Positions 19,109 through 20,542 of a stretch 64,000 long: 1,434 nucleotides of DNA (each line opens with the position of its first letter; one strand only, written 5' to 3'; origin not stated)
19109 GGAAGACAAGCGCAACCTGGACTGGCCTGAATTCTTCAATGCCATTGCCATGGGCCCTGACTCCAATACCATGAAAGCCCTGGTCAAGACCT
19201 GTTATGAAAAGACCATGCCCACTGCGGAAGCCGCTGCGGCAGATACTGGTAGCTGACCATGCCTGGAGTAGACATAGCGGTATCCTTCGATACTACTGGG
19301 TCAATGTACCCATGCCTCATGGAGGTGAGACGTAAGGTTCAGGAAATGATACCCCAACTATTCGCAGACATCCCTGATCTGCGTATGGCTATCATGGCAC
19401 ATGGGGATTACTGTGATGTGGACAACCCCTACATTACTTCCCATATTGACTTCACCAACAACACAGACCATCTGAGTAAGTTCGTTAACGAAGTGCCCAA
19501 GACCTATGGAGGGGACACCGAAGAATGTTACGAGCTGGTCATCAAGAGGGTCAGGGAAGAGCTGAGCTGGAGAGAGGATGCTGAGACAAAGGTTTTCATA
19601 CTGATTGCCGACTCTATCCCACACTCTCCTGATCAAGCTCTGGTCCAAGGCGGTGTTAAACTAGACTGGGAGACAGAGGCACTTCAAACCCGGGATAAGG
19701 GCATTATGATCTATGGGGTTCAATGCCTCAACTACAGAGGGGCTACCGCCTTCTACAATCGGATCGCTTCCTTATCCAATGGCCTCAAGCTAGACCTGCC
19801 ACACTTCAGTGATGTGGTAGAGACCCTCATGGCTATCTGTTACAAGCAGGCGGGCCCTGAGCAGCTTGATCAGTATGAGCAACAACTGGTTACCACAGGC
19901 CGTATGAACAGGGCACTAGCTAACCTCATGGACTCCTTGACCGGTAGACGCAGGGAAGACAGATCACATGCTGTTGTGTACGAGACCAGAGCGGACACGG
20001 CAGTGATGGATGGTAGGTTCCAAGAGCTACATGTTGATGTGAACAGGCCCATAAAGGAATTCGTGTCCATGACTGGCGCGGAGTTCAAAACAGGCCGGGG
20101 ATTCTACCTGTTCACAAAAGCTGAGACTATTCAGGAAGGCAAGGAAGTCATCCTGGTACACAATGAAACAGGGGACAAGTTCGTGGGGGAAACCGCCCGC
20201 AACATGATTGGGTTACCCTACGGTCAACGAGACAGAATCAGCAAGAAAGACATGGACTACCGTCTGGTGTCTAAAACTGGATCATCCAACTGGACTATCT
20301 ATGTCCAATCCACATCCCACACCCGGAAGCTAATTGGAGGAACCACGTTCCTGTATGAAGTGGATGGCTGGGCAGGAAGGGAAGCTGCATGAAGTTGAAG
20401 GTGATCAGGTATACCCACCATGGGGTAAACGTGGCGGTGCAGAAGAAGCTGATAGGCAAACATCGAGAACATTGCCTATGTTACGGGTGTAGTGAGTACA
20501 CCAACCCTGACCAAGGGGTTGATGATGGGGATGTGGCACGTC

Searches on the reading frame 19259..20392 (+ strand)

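Call 95: search_protein_families(library=phrogs, proteins=[window:19259-20392:+], max_evalue=0.00001)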
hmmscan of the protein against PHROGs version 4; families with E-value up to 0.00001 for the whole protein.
window:19259-20392:+ (377 aa): 1 family
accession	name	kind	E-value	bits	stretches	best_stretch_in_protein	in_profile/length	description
phrog_26613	-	unknown function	2.9e-09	37.7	1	264-366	253-343/345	-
